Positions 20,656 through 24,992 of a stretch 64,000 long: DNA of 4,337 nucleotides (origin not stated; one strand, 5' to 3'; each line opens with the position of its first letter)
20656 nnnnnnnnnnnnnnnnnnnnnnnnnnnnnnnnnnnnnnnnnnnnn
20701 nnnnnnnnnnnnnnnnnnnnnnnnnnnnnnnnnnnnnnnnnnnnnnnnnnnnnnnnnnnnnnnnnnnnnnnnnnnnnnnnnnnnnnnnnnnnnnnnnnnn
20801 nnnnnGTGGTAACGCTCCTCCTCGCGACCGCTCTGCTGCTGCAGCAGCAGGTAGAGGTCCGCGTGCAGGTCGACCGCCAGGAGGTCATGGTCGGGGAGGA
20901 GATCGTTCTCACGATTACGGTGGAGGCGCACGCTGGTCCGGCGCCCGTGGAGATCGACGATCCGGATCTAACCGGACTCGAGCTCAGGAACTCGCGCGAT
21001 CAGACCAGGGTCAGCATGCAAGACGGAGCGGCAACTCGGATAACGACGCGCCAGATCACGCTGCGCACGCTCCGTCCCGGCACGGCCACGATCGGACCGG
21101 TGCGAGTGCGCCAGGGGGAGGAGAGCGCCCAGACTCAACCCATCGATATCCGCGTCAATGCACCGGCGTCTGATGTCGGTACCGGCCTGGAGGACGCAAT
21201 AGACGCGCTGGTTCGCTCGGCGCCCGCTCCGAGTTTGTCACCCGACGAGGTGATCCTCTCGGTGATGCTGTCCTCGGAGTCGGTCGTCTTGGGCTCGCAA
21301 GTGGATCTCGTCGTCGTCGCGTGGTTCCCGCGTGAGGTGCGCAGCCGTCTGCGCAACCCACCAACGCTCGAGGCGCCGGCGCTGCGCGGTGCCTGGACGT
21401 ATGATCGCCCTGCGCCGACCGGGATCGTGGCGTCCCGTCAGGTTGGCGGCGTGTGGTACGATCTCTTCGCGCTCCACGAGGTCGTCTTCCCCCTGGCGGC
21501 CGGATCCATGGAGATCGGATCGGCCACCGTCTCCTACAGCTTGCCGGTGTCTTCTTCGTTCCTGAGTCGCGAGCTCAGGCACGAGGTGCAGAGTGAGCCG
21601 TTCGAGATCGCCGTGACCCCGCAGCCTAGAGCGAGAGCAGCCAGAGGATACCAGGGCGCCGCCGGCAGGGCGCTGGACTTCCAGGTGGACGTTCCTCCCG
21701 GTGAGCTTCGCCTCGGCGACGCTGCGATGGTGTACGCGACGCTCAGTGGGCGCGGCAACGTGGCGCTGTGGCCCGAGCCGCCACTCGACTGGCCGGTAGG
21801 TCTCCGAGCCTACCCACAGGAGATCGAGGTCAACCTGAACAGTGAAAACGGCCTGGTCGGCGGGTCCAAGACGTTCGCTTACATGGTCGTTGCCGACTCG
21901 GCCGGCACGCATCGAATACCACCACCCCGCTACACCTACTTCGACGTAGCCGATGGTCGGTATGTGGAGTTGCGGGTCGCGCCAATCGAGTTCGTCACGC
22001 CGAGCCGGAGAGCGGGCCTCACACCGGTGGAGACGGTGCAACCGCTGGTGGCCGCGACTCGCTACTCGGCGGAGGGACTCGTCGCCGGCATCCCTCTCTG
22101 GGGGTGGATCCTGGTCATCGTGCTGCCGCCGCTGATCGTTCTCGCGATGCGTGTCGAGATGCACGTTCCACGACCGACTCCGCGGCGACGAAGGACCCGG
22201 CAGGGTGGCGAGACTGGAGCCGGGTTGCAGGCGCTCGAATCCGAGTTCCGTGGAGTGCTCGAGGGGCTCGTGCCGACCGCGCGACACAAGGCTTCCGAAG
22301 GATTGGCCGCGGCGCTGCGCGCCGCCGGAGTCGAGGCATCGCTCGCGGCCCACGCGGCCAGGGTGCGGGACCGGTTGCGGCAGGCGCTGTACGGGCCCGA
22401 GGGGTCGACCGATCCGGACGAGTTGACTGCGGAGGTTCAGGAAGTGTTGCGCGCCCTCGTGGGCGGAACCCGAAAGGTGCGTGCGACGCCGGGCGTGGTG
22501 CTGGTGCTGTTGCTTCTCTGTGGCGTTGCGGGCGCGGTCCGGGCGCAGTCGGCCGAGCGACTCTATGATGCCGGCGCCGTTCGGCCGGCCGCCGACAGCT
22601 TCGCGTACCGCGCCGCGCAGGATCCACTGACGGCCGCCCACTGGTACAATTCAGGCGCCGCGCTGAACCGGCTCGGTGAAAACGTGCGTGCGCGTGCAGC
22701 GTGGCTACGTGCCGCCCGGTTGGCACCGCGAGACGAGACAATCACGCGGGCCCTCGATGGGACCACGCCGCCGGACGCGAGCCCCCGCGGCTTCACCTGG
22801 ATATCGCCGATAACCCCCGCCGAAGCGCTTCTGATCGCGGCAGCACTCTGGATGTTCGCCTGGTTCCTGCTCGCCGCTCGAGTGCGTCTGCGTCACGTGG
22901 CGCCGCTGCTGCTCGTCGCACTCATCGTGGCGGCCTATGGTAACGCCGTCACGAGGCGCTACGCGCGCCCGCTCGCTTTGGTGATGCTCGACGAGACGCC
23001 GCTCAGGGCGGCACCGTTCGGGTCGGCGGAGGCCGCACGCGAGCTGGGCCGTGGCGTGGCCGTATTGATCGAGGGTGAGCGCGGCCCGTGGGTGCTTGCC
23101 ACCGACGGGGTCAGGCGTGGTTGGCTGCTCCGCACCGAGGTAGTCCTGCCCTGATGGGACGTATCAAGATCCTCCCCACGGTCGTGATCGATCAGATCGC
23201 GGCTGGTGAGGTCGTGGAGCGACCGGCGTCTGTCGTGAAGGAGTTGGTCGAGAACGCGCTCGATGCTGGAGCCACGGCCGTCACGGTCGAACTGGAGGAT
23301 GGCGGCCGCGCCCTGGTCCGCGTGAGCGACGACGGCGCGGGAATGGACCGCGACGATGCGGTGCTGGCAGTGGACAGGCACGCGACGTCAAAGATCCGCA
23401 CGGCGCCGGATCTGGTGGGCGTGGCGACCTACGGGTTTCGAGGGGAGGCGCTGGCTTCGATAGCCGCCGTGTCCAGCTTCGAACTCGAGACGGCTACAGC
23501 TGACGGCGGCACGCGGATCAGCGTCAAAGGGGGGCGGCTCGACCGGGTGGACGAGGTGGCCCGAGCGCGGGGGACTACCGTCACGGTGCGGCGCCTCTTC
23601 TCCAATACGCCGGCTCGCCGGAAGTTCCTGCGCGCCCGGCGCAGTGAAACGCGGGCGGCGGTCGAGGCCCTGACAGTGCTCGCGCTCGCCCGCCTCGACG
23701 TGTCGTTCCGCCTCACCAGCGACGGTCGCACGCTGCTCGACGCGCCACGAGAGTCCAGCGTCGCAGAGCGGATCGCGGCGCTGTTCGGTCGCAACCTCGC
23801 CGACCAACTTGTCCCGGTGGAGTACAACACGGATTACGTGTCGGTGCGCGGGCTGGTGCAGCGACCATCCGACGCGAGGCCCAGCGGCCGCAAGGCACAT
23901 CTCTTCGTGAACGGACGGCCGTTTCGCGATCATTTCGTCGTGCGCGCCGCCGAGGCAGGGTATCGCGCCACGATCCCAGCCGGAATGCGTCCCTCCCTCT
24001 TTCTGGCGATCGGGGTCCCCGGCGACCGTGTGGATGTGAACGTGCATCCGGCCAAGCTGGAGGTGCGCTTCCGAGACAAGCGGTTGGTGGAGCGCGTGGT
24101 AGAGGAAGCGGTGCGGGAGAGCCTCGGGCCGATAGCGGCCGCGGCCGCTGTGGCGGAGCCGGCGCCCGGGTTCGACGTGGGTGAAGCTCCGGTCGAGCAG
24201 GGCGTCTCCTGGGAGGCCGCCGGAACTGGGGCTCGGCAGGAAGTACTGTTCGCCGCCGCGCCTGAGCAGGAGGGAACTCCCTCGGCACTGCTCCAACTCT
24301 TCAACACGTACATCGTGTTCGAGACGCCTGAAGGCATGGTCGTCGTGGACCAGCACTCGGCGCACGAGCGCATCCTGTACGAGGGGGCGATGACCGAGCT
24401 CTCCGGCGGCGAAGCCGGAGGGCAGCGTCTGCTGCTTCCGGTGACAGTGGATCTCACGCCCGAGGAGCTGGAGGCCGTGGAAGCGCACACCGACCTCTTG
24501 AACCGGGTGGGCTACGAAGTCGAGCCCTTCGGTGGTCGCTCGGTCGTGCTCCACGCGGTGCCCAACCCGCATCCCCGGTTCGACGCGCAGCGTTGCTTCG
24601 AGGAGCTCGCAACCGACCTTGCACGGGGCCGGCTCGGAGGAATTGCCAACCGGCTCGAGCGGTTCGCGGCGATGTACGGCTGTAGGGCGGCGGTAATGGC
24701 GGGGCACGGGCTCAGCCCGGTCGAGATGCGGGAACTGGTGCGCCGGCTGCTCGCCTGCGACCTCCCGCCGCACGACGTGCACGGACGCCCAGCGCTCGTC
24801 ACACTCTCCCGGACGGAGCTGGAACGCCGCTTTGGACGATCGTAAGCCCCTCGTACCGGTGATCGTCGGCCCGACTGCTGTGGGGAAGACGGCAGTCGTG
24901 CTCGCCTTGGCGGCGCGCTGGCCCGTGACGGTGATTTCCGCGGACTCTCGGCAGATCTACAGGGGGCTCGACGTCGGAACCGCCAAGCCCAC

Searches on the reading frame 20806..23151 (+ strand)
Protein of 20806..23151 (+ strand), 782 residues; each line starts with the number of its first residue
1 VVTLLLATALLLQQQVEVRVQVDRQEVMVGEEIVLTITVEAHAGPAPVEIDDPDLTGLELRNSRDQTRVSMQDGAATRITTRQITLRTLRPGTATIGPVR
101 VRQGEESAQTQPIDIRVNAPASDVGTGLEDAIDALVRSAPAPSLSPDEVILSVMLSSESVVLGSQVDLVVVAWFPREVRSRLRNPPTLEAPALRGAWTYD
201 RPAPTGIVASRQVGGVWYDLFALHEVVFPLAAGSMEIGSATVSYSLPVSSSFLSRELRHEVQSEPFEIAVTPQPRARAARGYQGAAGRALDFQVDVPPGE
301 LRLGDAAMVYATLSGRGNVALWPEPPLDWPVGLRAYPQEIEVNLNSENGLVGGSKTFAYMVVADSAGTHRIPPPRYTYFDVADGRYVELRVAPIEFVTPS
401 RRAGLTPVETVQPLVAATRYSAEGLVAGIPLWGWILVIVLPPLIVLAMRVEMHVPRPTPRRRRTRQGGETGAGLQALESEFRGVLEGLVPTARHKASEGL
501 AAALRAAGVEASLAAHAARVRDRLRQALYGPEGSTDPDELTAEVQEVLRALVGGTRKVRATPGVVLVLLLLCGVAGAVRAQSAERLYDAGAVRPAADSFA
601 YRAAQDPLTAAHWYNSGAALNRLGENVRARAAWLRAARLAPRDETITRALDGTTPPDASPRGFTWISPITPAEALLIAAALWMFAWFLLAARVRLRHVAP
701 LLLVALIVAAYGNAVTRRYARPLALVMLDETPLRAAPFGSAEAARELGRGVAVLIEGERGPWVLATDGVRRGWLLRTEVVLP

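Call 8: search_protein_families(library=pfam, proteins=[window:20806-23151:+], max_evalue=0.001)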
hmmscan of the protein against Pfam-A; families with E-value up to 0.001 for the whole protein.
window:20806-23151:+ (782 aa): 1 family
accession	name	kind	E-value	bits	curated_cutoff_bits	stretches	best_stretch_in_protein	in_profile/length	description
PF13584.12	BatD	-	9.7e-24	84.3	24.1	2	21-117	2-92/92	BatD DUF11 like domain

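Call 76: search_protein_families(library=padloc, proteins=[window:20806-23151:+], max_evalue=0.001)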
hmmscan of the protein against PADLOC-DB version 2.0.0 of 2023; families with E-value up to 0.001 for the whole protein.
window:20806-23151:+ (782 aa): 0 families

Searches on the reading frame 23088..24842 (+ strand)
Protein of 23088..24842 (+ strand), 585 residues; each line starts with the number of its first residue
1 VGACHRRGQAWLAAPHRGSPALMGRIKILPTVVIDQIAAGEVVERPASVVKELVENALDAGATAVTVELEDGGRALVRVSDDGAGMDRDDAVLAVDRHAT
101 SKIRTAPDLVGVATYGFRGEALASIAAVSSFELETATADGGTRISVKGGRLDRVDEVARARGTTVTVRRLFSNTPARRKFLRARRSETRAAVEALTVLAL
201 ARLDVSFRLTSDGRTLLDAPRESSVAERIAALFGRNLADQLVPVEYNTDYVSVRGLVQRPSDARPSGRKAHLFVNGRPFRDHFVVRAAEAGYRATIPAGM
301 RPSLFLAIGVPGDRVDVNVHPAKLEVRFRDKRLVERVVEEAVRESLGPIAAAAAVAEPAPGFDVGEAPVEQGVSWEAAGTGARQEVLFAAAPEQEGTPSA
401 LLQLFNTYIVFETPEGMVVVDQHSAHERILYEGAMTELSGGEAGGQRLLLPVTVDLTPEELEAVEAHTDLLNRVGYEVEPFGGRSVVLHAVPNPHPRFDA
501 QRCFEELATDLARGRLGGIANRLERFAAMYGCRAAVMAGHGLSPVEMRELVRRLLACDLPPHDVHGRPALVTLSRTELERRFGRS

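Call 8: search_protein_families(library=pfam, proteins=[window:23088-24842:+], max_evalue=0.001)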
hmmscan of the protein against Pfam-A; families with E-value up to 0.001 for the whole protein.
window:23088-24842:+ (585 aa): 4 families
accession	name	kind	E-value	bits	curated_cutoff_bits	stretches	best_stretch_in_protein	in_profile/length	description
PF08676.16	MutL_C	-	9e-37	126.4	25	1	402-540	2-140/142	MutL C terminal dimerisation domain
PF01119.25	DNA_mis_repair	-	8.6e-30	103.2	26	1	229-346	1-118/119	DNA mismatch repair protein, C-terminal domain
PF13589.12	HATPase_c_3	-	6.1e-11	42.9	25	1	47-139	4-96/137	Histidine kinase-, DNA gyrase B-, and HSP90-like ATPase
PF02518.31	HATPase_c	-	1.6e-08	35.4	26.4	1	44-119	4-82/111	Histidine kinase-, DNA gyrase B-, and HSP90-like ATPase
